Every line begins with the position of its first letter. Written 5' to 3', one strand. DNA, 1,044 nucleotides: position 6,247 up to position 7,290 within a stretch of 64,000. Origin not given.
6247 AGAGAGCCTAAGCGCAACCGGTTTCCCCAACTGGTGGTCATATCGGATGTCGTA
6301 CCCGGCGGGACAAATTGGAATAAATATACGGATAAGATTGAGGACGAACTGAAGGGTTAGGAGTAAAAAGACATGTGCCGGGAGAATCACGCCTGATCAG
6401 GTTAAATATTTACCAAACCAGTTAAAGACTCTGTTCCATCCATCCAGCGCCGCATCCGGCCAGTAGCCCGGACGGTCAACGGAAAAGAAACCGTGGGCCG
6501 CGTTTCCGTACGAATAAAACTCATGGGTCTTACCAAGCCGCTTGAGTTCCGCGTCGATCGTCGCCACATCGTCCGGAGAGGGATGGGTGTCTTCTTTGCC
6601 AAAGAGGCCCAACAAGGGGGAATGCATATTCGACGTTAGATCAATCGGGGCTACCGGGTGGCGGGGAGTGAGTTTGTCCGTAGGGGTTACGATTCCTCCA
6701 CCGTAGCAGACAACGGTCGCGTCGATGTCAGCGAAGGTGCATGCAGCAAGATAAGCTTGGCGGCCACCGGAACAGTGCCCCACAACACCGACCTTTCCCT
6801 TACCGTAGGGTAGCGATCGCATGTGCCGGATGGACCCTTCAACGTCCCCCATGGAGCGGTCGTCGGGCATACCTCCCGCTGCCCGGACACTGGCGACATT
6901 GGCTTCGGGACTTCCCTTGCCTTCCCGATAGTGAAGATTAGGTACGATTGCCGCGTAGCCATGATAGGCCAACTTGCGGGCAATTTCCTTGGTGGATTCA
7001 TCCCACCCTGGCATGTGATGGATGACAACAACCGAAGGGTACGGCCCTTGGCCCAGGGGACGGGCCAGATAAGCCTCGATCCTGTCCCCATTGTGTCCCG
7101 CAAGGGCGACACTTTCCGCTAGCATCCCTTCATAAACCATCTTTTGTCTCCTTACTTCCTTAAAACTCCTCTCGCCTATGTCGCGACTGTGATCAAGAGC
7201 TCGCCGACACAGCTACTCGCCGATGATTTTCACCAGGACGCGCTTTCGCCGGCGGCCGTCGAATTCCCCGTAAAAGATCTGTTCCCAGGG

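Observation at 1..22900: Dense cluster of broken genes next to intact housekeeping genes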

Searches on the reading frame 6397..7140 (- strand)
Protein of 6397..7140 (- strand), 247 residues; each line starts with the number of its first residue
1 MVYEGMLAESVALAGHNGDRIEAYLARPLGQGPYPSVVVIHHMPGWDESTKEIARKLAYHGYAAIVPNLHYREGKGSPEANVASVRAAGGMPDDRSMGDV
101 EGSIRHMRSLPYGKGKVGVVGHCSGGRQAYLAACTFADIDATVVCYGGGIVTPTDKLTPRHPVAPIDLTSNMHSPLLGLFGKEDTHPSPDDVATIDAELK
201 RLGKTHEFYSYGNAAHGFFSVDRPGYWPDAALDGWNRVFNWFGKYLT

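Call 60: list_cluster_members(proteins=[window:6397-7140:-, window:8236-9087:-, window:11547-12422:+, window:12463-13599:+, window:13596-14621:+, window:14752-15888:+, window:19449-21041:+, window:21092-22168:+, window:5233-6219:+, window:9886-10494:-])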
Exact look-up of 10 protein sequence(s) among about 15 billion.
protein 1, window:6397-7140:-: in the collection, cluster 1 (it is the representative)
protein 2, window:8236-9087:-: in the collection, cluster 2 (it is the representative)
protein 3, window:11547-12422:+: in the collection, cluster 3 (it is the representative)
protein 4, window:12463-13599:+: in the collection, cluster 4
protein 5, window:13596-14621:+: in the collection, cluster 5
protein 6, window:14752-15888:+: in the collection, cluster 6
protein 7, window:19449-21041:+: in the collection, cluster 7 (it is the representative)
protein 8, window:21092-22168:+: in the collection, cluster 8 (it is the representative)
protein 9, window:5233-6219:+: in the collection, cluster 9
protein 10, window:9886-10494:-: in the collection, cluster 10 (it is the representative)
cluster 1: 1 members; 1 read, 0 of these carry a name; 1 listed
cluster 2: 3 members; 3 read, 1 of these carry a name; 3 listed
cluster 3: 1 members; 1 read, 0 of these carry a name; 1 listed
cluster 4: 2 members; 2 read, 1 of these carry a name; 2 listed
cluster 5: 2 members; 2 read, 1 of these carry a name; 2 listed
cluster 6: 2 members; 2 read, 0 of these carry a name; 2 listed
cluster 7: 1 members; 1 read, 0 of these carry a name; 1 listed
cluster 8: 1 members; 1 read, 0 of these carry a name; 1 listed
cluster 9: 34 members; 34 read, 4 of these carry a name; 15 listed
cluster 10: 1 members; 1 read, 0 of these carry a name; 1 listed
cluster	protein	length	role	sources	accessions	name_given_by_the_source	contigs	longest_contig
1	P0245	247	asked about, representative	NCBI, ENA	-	-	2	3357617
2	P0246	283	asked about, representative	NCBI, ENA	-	-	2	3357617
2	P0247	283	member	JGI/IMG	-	formylglycine-generating enzyme required for sulfatase activity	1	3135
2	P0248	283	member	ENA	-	-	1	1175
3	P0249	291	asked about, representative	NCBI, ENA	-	-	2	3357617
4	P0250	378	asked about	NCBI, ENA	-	-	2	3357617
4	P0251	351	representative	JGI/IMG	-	hypothetical protein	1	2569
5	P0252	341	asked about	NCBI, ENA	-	-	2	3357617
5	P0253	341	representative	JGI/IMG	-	D-alanine-D-alanine ligase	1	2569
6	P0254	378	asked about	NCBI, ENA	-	-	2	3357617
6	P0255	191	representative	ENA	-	-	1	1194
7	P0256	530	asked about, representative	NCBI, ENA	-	-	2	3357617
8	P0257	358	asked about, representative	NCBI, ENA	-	-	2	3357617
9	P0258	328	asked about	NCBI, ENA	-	-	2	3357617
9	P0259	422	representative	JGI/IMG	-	-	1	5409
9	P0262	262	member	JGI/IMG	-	hypothetical protein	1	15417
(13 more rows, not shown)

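Call 62: find_encoding_contigs(protein=P0247, flank=10000, max_places=2)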
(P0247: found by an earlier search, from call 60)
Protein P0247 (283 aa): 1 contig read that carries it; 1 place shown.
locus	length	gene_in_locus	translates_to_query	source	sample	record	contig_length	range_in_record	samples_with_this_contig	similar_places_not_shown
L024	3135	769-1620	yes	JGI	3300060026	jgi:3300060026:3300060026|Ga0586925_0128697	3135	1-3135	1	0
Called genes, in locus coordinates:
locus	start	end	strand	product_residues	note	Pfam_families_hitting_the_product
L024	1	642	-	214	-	?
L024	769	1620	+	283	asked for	PF03781:FGE-sulfatase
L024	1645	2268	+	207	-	PF01625:PMSR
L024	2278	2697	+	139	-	PF01894:YjbQ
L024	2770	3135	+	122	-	?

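Call 63: find_encoding_contigs(protein=P0262, flank=10000, max_places=2)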
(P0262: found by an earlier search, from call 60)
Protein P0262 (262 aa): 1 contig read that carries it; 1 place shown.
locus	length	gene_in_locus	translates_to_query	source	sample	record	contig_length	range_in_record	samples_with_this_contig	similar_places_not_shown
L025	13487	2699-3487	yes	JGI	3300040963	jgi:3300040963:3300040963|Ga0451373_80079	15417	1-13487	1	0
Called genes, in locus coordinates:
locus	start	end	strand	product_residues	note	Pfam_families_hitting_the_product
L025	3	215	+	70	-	?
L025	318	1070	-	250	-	PF02146:SIR2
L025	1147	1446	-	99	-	PF02201:SWIB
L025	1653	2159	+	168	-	-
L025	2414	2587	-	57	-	-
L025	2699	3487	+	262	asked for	PF19301:LigXa_C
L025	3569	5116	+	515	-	PF07732:Cu-oxidase_3, PF00394:Cu-oxidase, PF07731:Cu-oxidase_2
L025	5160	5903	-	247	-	PF01738:DLH, PF00326:Peptidase_S9 (faint), PF08840:BAAT_C (faint)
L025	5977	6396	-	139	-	PF01894:YjbQ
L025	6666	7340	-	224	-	PF01625:PMSR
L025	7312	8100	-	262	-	PF00106:adh_short, PF08659:KR, PF13561:adh_short_C2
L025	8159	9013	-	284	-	PF03781:FGE-sulfatase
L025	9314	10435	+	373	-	PF04909:Amidohydro_2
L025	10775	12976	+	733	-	PF01315:Ald_Xan_dh_C, PF02738:MoCoBD_1, PF20256:MoCoBD_2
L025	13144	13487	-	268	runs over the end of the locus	PF01925:TauE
